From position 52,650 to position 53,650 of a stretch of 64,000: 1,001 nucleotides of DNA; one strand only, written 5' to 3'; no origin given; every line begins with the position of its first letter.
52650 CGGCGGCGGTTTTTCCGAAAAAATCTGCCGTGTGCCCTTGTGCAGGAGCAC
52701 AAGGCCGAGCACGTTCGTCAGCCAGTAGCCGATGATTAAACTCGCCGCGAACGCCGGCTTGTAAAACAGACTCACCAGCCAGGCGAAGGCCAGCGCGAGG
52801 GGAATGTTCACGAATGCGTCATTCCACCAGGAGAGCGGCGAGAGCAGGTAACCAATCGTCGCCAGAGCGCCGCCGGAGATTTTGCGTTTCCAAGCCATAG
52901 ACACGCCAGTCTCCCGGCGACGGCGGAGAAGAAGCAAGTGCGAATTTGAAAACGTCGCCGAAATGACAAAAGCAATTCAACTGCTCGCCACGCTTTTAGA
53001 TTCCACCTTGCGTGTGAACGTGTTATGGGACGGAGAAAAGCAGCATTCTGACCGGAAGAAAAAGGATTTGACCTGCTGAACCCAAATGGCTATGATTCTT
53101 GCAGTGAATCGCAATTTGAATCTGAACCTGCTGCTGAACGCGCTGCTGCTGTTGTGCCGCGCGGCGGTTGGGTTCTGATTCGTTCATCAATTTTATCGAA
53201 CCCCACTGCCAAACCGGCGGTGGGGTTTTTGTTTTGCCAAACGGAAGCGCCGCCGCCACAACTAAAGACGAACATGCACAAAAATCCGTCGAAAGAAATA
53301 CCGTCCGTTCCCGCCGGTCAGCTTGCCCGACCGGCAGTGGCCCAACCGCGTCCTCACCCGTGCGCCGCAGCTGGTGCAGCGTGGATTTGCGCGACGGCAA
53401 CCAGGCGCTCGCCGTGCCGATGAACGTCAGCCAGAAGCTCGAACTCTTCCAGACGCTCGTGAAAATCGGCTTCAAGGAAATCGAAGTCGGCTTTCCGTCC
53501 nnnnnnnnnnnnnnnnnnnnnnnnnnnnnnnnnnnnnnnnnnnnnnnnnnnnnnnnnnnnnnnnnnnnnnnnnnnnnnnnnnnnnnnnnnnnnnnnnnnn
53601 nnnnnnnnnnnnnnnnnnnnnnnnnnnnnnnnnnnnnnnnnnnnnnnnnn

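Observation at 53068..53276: Leucine-codon-rich leader peptide with terminator/antiterminator upstream of leuA (candidate attenuator)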

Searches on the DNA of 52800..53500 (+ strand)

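Call 3: search_rna_families(source=window, start=52800, end=53500, threshold=evalue, max_evalue=10, show_alignments=3)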
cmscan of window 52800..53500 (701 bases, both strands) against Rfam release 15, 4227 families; matches with E-value up to 10: 4.
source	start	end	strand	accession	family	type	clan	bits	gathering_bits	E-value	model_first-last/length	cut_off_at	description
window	53098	53230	+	RF00512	Leu_leader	Cis-reg; leader;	-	19.2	50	0.24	1-148/148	no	Leucine operon leader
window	53136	53235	+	RF01772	rnk_pseudo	Cis-reg; leader;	-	16.7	55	4.2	1-108/108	no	Pseudomonas rnk leader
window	53176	53234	+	RF02399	NsiR1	Gene; sRNA;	-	13.7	39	7.5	1-60/60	no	Nitrogen stress-induced RNA 1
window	53136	53204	+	RF01679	P36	Gene; sRNA;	-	13.6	36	6.7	1-61/61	no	Pseudomonas sRNA P36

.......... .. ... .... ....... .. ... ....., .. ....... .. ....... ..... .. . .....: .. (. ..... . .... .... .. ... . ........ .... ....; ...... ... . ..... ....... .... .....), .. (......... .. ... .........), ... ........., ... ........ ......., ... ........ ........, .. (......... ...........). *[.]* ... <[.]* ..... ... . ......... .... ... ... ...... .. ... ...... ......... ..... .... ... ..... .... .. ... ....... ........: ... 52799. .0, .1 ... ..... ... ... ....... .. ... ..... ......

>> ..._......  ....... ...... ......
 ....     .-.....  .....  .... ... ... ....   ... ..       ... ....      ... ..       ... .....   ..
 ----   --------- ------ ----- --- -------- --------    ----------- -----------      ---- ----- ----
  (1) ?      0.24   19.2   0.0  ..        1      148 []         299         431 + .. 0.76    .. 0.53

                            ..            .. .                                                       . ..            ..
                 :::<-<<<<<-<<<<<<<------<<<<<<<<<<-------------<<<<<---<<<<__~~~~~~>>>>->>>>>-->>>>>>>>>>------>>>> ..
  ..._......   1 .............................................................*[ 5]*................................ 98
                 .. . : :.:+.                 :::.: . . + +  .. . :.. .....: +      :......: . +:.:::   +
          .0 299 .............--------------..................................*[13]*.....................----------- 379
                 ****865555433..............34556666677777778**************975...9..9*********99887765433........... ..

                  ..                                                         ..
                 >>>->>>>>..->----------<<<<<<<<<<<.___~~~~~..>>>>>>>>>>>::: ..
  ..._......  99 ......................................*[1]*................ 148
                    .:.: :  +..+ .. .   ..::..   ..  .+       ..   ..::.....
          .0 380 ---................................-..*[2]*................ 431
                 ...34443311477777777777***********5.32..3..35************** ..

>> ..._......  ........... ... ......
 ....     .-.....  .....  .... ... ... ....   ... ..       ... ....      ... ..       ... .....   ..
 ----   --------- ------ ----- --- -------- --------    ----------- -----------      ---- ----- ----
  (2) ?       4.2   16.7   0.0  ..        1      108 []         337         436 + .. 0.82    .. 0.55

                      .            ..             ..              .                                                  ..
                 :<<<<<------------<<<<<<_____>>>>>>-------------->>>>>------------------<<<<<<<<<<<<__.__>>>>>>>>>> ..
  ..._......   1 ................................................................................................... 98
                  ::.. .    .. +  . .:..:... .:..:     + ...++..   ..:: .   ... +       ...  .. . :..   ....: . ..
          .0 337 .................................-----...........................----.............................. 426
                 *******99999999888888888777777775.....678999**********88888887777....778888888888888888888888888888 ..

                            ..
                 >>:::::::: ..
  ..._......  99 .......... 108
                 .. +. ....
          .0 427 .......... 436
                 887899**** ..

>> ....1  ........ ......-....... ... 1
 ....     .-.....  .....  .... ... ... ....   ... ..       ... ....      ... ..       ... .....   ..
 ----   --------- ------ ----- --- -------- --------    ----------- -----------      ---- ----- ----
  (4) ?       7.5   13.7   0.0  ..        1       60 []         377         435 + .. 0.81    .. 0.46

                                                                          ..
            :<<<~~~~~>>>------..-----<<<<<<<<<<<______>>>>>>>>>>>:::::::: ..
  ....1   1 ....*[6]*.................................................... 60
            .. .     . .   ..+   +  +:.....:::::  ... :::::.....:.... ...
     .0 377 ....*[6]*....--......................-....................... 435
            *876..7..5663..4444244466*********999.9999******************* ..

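Call 31: build_rna_model(alignment_id=A2)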
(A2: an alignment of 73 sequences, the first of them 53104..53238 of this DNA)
Model R1 built from alignment A2 (73 sequences, 155 columns); structure: RNAalifold consensus.
model positions 131; base pairs 18; branch points 1; effective number of sequences 2.19; information 0.589 bits per position. Calibrated on 0.2 Mb of random sequence (short: E-values are rough).
structure used (alignment columns):
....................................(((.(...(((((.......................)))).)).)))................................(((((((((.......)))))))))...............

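Call 32: search_with_rna_model(model_id=R1, sources=[window, L001, L002, L003, L004, L005, L006, L007, L008, L009, L010, L011, L012, L013, L014, L015, L016, L017, L018, L019, L020, L021, L022, L023, L024, L025, L026, L027, L028, L029, L030, L031, L032, L033, L034, L035, L036, L037, L038, L039, L040, L041, L042, L043, L044, L045, L046, L047, L048, L049, L050, L051, L052, L053, L054, L055, L056, L057, L058, L059, L060, L061, L062, L063, L064, L065, L066, L067, L068, L069, L070, L071, L072, L073, L074, L075, L076, L077, L078, L079, L080], max_evalue=1)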
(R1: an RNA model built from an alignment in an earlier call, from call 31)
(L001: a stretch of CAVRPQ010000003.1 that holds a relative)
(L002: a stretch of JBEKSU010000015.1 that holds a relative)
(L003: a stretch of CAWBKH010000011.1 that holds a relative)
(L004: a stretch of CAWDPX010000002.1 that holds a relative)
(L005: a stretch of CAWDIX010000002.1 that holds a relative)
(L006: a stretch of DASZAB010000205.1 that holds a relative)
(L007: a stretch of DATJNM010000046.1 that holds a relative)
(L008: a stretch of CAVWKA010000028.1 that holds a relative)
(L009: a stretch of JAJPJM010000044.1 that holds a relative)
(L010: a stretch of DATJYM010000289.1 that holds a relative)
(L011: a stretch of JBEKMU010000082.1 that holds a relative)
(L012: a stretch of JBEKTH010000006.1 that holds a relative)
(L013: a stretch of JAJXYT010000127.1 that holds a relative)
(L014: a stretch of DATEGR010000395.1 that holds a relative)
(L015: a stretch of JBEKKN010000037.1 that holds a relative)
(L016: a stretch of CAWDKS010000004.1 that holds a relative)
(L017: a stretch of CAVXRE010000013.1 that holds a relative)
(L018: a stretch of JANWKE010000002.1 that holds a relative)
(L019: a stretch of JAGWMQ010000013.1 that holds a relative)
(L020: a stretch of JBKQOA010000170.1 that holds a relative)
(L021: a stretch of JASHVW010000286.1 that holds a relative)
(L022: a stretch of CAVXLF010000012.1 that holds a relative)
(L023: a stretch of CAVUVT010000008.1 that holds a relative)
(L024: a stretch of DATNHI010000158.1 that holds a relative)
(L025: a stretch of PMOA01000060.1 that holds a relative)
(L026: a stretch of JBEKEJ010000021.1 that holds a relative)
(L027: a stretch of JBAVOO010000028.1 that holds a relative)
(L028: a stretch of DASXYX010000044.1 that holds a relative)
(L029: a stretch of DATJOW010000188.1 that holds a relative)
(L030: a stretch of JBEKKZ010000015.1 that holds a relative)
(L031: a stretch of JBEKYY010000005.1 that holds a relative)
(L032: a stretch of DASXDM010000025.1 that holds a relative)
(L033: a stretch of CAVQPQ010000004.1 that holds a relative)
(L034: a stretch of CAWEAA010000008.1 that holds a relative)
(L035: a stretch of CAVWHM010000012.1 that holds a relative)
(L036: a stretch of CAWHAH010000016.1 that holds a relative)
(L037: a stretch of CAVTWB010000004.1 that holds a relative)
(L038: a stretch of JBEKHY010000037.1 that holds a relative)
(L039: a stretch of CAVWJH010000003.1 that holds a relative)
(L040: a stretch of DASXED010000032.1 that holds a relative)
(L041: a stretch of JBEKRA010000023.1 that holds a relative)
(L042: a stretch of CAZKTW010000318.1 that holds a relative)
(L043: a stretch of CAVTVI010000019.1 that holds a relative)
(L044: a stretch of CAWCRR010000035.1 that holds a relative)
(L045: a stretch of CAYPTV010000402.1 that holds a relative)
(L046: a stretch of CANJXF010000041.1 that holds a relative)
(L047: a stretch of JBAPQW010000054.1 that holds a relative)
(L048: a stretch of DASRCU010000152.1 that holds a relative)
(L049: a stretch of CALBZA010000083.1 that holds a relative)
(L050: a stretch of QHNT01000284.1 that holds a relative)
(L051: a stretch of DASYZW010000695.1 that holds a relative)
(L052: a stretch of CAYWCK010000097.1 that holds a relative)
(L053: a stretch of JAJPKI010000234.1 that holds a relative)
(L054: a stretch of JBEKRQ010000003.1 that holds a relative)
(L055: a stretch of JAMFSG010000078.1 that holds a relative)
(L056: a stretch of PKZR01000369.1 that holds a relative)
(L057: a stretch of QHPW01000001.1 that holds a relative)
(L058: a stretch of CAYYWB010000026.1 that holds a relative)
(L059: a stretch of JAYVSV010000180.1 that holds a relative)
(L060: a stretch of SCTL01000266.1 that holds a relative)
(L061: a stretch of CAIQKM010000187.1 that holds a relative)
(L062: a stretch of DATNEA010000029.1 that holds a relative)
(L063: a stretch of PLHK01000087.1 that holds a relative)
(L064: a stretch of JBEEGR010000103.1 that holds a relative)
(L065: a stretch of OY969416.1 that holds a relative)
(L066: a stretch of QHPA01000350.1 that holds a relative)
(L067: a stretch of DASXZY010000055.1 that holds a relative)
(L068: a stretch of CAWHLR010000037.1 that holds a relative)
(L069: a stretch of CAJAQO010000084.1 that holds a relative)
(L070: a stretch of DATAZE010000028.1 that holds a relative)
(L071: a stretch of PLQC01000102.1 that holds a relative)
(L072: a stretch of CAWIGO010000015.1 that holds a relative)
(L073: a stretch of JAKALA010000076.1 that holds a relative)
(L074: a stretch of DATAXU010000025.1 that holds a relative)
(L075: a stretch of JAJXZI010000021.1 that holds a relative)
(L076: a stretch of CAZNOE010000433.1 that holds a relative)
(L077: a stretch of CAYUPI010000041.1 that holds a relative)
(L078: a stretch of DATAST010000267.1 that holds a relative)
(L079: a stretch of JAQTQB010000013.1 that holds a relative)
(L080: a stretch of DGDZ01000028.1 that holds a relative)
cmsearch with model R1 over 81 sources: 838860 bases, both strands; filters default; matches with E-value up to 1: 114.
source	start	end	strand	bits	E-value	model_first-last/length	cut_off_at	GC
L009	3427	3558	+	154.4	1.3e-33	1-131/131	no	0.55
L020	4203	4333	+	152.3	4.2e-33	1-131/131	no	0.53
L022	4181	4312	+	152.2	4.5e-33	1-131/131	no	0.55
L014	1425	1556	+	151.1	7.9e-33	1-131/131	no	0.55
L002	4216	4346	+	150.9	8.9e-33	1-131/131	no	0.54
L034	4282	4412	+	150.8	9.5e-33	1-131/131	no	0.56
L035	4282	4412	+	150.7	1e-32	1-131/131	no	0.56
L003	4323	4455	+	150.6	1.1e-32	1-131/131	no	0.55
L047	4202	4329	+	150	1.5e-32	1-131/131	no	0.52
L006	4321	4452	+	149.7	1.8e-32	1-131/131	no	0.54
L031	4262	4392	+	149.1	2.4e-32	1-131/131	no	0.53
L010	4324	4455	+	148.8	2.9e-32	1-131/131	no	0.57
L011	4325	4455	+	148.7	3e-32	1-131/131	no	0.56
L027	4182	4312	+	148.3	3.7e-32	1-131/131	no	0.54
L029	1118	1248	+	148.2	3.9e-32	1-131/131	no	0.56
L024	4323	4455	+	147.3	6.4e-32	1-131/131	no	0.55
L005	4325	4455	+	147.1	7.2e-32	1-131/131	no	0.56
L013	4324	4455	+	147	7.5e-32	1-131/131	no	0.54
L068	4183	4313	+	146.4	1e-31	1-131/131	no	0.53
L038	4323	4455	+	146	1.3e-31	1-131/131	no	0.56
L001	4180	4311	+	144.7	2.7e-31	1-131/131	no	0.52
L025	4115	4245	+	143.8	4.4e-31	1-131/131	no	0.54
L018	4324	4455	+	143.6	4.9e-31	1-131/131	no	0.56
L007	4325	4455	+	143.2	6.1e-31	1-131/131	no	0.58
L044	4328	4455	+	141.2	1.9e-30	1-131/131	no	0.52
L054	4219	4351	+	140.6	2.6e-30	1-131/131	no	0.52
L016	4181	4312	+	139.5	4.7e-30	1-131/131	no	0.52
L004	4206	4333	+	139.4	4.8e-30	1-131/131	no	0.51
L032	4328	4455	+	138.1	9.9e-30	1-131/131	no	0.52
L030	4178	4305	+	136.9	1.9e-29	1-131/131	no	0.51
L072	4323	4455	+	136.5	2.4e-29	1-131/131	no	0.56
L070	4246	4377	+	136.2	2.8e-29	1-131/131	no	0.51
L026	4200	4332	+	136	3.2e-29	1-131/131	no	0.56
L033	4280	4407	+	134.7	6.4e-29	1-131/131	no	0.52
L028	4325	4455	+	134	9.1e-29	1-131/131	no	0.53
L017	4321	4454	+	132.5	2.1e-28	1-131/131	no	0.55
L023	4193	4320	+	132.4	2.2e-28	1-131/131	no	0.55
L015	4326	4451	+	131.7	3.3e-28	1-131/131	no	0.56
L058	4326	4451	+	131.2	4.3e-28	1-131/131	no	0.53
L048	558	687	+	130.4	6.7e-28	1-131/131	no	0.58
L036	4282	4412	+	130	8.2e-28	1-131/131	no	0.54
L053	793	917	+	128.3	2.1e-27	1-131/131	no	0.5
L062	4099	4229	+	127.8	2.7e-27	1-131/131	no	0.53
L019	4319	4455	+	125.6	9.4e-27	1-131/131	no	0.58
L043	4327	4449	+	124.5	1.7e-26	1-131/131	no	0.49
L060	3647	3770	+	123.9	2.4e-26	1-131/131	no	0.54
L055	4164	4287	+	121.9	6.9e-26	1-131/131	no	0.48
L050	4140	4272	+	121.3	9.7e-26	1-131/131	no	0.53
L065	3910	4042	+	120.7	1.3e-25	1-131/131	no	0.46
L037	4325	4450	+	119.8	2.2e-25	1-131/131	no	0.48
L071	95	223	+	118.8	3.7e-25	1-131/131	no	0.54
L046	4285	4414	+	118.4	4.9e-25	1-131/131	no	0.45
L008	4325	4455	+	117.8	6.6e-25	1-131/131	no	0.53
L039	4326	4448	+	116.3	1.5e-24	1-131/131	no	0.51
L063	4324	4446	+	116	1.8e-24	1-131/131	no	0.5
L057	4140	4272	+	115.9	1.9e-24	1-131/131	no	0.55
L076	1059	1184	+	115.1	2.9e-24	1-131/131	no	0.6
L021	1429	1559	+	114.9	3.2e-24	1-131/131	no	0.53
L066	4141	4272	+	113.6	6.7e-24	1-131/131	no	0.56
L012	4351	4455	+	111.5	2.1e-23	27-131/131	no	0.62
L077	3497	3628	+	111.1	2.5e-23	1-131/131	no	0.54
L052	4315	4452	+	110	4.8e-23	1-131/131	no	0.56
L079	4286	4410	+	109.6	5.9e-23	1-131/131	no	0.59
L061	4329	4452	+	109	8.2e-23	1-131/131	no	0.56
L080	4361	4486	+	107.9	1.5e-22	1-131/131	no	0.56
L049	4329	4456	+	107.5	1.9e-22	1-131/131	no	0.55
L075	2994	3125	+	107.2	2.1e-22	1-131/131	no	0.6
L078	4333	4453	+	107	2.4e-22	1-131/131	no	0.52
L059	4271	4400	+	106.1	4e-22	1-131/131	no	0.45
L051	4341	4462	+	103.5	1.6e-21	1-131/131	no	0.5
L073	4326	4449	+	100.8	7.2e-21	1-131/131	no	0.5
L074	4312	4446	+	100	1.1e-20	1-131/131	no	0.47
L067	3810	3944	+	98.6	2.4e-20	1-131/131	no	0.48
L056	1656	1786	+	36.4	1.4e-05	1-131/131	no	0.52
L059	4351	4476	-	36.2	1.6e-05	1-131/131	no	0.38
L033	4358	4496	-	29.2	0.00074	1-131/131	no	0.4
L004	4284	4393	-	24.7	0.0089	1-131/131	no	0.45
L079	4360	4492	-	22.8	0.024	1-131/131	no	0.45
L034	4365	4496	-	21.6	0.046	1-131/131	no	0.42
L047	4294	4319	-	21.2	0.058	92-117/131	no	0.69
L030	4256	4357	-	21.1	0.062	1-131/131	no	0.44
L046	4365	4485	-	20.5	0.089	1-131/131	no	0.42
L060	3735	3760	-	20.3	0.095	92-117/131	no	0.69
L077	3591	3618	-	20.3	0.098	92-117/131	no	0.64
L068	4264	4359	-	20.2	0.1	1-131/131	no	0.5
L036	4363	4473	-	20.2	0.1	1-131/131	no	0.46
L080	4451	4474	-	19.7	0.13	94-117/131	no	0.75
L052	4417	4442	-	19.2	0.18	92-117/131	no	0.73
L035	4363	4496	-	18.7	0.24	1-131/131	no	0.44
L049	4421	4446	-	18.2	0.3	92-117/131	no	0.65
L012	4292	4323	+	18.1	0.32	1-131/131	no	0.47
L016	4277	4302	-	17.7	0.41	92-117/131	no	0.69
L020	4298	4323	-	17.6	0.43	92-117/131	no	0.73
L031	4357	4382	-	17.6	0.43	92-117/131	no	0.73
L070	4340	4367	-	17.6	0.43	92-117/131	no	0.64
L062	4192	4219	-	17.4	0.46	92-117/131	no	0.64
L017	4419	4447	-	17.1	0.55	89-117/131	no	0.62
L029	1213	1241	-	17.1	0.55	89-117/131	no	0.62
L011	4420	4445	-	17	0.59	92-117/131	no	0.69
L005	4420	4445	-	17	0.59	92-117/131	no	0.69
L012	4420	4445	-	17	0.59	92-117/131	no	0.69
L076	1149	1174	-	17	0.59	92-117/131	no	0.69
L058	4416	4441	-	17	0.6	92-117/131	no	0.69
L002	4311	4336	-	16.9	0.61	92-117/131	no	0.65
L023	4285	4310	-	16.9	0.61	92-117/131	no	0.65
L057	4237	4262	-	16.9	0.61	92-117/131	no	0.65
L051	4413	4509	-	16.7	0.68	1-131/131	no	0.44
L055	4237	4364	-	16.7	0.7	1-131/131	no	0.43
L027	4277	4302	-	16.4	0.8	92-117/131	no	0.69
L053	882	907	-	16.4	0.8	92-117/131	no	0.62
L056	1751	1776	-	16.4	0.82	92-117/131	no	0.65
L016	8509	8616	-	16.3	0.87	1-131/131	no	0.52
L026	4297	4322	-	16.1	0.95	92-117/131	no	0.73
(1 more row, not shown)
